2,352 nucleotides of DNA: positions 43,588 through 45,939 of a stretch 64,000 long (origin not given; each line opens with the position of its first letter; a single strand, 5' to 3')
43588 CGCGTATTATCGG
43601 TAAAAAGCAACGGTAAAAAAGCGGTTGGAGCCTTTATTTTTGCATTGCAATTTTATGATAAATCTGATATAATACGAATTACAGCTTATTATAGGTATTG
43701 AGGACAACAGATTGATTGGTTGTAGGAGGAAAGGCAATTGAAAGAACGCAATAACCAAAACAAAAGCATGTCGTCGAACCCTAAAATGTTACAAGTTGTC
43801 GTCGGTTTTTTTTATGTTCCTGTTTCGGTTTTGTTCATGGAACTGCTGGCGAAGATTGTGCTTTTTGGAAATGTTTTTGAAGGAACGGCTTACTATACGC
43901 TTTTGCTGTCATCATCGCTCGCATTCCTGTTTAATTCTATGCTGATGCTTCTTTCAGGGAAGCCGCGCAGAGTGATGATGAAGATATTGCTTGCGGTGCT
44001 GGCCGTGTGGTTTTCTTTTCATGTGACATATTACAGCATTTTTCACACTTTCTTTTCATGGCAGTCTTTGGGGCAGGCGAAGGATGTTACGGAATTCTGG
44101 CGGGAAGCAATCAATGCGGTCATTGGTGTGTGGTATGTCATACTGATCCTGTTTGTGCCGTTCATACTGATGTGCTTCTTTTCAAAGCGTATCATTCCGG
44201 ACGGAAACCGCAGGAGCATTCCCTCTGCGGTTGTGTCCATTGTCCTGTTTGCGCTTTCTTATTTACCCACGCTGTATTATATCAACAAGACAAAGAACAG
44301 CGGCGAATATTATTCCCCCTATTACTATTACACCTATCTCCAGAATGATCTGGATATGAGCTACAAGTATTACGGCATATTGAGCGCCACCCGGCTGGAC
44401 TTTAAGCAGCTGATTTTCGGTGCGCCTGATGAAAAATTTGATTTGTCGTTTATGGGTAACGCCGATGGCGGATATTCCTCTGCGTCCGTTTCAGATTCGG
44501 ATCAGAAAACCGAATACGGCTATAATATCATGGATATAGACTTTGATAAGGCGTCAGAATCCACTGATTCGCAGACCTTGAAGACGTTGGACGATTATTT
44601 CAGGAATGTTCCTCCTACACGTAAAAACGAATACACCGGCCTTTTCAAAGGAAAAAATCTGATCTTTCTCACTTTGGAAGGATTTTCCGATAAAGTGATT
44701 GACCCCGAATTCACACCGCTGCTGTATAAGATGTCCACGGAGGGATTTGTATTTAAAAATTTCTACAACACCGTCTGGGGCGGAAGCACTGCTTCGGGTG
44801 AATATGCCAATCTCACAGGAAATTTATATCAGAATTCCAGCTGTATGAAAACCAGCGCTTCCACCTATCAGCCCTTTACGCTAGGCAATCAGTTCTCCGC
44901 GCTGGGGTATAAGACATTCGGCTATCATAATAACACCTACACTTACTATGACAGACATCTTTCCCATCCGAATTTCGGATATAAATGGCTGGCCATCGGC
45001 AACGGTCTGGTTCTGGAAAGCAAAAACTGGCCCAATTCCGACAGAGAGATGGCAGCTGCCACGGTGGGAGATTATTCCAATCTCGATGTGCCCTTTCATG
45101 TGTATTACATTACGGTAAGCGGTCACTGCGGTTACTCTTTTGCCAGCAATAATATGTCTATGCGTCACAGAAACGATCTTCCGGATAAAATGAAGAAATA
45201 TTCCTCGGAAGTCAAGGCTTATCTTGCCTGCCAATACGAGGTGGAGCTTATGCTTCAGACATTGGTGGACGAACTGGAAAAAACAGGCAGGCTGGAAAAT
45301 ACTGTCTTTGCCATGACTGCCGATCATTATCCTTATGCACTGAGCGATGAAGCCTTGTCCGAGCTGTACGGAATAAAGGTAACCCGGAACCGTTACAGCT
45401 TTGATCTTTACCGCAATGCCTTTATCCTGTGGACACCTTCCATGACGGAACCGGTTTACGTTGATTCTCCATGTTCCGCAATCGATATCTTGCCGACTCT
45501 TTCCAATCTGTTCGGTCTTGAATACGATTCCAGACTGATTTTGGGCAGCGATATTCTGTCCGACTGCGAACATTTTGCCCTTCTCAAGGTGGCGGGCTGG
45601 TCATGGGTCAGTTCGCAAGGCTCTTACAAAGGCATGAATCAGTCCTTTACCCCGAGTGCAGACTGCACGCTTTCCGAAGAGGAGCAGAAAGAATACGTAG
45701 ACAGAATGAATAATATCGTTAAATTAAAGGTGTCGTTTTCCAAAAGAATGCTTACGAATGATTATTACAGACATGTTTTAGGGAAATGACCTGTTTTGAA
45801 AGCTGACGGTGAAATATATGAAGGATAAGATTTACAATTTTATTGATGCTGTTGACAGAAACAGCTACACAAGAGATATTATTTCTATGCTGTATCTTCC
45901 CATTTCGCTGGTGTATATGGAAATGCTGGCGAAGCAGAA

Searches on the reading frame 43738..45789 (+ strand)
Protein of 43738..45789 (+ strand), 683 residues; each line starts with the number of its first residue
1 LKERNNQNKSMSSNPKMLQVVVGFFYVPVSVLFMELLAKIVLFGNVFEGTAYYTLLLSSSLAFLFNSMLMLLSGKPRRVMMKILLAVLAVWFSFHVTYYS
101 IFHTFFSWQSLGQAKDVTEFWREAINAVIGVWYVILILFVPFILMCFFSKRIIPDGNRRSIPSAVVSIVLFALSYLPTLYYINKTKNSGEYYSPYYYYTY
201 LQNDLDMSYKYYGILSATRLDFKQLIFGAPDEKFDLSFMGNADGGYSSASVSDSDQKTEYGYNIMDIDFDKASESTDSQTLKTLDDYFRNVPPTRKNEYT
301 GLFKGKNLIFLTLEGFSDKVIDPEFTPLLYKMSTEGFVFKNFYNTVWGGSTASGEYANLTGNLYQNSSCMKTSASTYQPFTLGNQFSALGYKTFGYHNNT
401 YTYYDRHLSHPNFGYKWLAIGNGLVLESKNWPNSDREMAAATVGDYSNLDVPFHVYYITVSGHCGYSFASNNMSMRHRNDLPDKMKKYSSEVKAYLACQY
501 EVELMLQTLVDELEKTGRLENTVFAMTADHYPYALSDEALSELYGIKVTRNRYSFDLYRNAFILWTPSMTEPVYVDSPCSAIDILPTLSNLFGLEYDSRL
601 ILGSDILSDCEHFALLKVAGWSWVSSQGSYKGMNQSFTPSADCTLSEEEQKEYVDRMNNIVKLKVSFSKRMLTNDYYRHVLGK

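Call 47: find_encoding_contigs(protein=window:43738-45789:+, flank=10000, max_places=1)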
Protein window:43738-45789:+ (683 aa): 9 contigs read that carry it; 1 place shown.
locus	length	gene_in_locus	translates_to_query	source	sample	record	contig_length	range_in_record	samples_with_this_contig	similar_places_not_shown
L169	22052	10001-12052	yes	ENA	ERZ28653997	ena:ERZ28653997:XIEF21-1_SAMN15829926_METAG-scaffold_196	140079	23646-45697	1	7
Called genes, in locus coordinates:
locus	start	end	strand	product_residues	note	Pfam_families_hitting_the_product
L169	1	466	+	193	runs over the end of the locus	PF04079:SMC_ScpB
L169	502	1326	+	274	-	-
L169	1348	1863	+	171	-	PF09579:Spore_YtfJ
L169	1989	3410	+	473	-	PF13354:Beta-lactamase2, PF00768:Peptidase_S11, PF07943:PBP5_C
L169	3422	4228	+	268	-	PF01479:S4, PF00849:PseudoU_synth_2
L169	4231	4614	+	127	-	-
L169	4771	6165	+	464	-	PF01039:Carboxyl_trans, PF03255:ACCA (weak)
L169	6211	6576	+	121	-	PF25973:BSH_CzcB (faint), PF25984:BSH_YknX (faint), PF25919:BSH_CusB (faint), PF00364:Biotin_lipoyl, PF25917:BSH_RND, PF25997:BSH_YhbJ (weak)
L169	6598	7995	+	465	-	PF00682:HMGL-like, PF02436:PYC_OADA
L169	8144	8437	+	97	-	-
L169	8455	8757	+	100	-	-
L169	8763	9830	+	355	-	PF04055:Radical_SAM, PF13353:Fer4_12 (weak)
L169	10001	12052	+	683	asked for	PF00884:Sulfatase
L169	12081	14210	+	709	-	PF00884:Sulfatase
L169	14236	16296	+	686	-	PF12439:GDE_N, PF06202:GDE_C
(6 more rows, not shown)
